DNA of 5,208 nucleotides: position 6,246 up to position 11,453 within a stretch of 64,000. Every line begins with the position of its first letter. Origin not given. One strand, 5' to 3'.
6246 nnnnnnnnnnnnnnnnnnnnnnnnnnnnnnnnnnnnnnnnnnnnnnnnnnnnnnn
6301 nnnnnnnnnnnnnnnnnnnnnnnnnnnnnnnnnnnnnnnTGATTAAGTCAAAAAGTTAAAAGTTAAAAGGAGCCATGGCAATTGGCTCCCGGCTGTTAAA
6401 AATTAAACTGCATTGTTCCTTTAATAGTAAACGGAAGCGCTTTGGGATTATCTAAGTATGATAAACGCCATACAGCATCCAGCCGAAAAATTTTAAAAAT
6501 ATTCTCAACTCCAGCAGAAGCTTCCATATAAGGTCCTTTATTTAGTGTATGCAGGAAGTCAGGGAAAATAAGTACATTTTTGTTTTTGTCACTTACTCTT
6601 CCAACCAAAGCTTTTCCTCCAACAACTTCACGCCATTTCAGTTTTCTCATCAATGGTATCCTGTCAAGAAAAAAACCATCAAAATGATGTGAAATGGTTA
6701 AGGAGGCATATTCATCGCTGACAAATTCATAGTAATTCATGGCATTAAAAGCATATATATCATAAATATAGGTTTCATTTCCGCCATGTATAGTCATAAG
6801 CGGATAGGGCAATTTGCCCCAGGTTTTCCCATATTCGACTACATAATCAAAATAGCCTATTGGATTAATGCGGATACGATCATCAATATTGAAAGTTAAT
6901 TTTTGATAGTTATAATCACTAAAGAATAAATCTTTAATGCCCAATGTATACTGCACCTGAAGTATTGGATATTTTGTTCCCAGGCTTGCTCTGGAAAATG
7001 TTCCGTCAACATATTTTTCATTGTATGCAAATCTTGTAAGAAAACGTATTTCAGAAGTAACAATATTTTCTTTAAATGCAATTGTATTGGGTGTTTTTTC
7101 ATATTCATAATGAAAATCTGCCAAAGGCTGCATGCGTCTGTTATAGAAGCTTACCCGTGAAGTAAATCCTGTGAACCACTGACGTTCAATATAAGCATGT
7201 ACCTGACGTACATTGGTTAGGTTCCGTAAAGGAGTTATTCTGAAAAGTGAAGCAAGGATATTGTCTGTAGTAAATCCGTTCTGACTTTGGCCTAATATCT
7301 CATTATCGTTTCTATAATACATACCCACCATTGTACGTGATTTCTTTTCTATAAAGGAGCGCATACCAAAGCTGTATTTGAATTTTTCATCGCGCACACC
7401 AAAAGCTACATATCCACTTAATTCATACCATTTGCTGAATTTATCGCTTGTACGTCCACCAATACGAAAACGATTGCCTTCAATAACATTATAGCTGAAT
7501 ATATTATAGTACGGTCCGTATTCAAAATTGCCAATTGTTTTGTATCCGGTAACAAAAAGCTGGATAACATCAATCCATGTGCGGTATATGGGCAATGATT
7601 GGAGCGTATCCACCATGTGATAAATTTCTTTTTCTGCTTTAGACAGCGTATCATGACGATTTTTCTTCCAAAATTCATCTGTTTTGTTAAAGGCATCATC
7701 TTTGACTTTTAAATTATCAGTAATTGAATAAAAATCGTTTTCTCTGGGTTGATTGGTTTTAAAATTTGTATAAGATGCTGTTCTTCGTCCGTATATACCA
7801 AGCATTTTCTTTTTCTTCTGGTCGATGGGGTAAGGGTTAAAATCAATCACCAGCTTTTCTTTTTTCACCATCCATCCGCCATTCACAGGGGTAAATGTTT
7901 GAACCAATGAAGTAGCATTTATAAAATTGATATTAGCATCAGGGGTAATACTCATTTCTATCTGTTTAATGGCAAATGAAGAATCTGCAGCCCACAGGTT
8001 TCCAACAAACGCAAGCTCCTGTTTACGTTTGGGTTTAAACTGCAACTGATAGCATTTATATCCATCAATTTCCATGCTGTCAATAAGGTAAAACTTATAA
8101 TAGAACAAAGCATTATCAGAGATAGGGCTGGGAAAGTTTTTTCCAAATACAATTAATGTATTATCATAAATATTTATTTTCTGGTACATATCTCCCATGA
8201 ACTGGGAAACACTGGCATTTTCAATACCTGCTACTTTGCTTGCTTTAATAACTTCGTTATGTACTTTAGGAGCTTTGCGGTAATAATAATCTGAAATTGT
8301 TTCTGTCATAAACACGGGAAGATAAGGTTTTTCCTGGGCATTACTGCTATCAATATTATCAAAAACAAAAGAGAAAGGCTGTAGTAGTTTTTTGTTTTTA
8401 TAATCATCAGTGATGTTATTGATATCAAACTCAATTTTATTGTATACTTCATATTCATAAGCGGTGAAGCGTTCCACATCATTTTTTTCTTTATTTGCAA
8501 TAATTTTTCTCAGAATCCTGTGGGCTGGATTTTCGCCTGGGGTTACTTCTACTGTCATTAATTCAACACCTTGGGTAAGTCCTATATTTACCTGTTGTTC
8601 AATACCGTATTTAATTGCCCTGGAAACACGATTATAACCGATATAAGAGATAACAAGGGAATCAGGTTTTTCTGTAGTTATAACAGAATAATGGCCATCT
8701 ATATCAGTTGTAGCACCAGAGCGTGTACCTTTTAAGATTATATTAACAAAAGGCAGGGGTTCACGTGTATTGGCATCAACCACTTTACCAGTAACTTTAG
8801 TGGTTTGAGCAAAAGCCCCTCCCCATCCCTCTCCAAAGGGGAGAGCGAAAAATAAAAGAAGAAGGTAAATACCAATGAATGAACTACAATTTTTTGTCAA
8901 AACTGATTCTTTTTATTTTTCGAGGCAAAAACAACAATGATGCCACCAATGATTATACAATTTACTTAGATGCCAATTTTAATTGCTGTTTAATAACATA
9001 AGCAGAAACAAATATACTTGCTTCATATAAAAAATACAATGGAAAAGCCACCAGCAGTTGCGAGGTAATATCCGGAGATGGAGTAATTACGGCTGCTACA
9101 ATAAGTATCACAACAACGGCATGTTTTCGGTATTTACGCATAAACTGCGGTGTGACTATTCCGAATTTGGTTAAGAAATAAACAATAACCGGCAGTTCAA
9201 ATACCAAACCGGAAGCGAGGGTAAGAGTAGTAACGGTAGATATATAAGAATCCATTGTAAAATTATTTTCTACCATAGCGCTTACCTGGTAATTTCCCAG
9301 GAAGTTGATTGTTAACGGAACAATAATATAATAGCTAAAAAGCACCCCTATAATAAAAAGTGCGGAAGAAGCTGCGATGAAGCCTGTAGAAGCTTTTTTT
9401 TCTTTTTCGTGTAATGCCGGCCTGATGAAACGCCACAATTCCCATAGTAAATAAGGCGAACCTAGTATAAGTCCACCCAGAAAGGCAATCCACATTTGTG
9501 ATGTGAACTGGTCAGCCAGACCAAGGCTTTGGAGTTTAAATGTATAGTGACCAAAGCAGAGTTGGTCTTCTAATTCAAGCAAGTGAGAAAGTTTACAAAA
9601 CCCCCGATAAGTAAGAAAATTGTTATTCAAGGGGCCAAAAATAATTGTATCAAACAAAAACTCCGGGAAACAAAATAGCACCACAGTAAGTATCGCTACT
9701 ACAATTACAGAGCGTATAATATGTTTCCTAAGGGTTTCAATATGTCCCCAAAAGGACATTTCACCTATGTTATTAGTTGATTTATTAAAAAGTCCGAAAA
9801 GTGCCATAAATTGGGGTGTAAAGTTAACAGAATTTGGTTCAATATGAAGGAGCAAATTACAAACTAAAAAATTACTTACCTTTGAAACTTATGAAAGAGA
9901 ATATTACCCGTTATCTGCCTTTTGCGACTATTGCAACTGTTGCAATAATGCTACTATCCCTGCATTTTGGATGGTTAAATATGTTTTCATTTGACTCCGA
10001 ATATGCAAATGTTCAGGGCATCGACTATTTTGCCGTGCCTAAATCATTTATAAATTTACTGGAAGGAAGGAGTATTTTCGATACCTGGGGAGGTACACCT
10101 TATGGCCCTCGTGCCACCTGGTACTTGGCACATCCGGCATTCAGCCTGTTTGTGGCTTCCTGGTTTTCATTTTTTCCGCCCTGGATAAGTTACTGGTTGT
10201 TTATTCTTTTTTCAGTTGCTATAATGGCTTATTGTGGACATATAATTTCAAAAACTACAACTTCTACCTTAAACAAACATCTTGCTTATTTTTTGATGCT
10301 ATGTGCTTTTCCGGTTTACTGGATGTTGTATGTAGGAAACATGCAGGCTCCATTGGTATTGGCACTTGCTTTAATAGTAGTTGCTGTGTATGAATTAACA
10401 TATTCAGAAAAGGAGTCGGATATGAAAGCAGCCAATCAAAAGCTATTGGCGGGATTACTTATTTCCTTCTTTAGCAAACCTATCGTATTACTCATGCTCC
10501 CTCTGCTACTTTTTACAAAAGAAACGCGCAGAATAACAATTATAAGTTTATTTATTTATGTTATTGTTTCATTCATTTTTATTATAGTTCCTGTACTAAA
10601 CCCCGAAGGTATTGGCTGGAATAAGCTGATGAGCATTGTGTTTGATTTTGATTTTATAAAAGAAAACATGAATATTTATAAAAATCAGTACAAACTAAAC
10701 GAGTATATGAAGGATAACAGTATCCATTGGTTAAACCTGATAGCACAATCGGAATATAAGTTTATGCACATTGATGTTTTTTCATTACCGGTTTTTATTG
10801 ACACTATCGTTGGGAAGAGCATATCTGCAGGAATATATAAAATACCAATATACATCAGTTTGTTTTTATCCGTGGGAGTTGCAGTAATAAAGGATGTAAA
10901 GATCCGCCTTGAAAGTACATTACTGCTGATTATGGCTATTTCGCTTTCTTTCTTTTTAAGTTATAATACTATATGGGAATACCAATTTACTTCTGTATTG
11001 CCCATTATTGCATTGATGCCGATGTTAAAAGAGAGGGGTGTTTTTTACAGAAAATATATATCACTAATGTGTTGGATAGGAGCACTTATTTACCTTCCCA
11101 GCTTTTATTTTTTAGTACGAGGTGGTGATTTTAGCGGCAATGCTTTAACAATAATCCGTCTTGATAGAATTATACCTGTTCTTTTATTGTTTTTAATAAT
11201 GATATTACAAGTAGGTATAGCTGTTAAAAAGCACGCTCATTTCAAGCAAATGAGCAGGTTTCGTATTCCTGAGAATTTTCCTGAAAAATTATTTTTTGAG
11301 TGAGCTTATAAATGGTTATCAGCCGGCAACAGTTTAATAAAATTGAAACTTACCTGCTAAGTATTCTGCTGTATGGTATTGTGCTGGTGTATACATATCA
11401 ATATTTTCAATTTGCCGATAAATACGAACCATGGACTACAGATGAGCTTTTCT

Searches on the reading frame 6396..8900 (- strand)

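Call 13: search_protein_families(library=pfam, proteins=[window:6396-8900:-], max_evalue=0.01)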
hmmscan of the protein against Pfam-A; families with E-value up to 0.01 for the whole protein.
window:6396-8900:- (834 aa): 4 families
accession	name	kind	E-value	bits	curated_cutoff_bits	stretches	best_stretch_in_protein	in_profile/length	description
PF18939.6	DUF5686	-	3.6e-66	224.4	39.2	1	129-766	1-655/669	Family of unknown function (DUF5686)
PF13715.12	CarbopepD_reg_2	-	7.1e-17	61.7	32.2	1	36-110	1-78/88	CarboxypepD_reg-like domain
PF13620.12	CarboxypepD_reg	-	1.3e-08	35.5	32.3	1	36-104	2-75/82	Carboxypeptidase regulatory-like domain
PF23591.1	CILP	-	0.0029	18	27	1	34-87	5-57/90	Cartilage intermediate layer protein 1-like domain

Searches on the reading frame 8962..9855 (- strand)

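Call 13: search_protein_families(library=pfam, proteins=[window:8962-9855:-], max_evalue=0.01)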
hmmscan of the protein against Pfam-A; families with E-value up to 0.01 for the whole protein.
window:8962-9855:- (297 aa): 1 family
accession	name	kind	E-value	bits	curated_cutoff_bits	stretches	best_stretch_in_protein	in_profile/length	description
PF00902.23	TatC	-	5e-69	232.7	25.1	1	38-272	2-208/208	Sec-independent protein translocase protein (TatC)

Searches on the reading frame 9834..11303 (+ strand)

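Call 13: search_protein_families(library=pfam, proteins=[window:9834-11303:+], max_evalue=0.01)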
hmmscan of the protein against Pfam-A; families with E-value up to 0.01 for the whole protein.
window:9834-11303:+ (489 aa): 1 family
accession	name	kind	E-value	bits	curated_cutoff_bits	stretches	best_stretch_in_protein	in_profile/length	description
PF09594.16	GT87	-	6.4e-09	36.4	25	1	100-247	3-142/237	Glycosyltransferase family 87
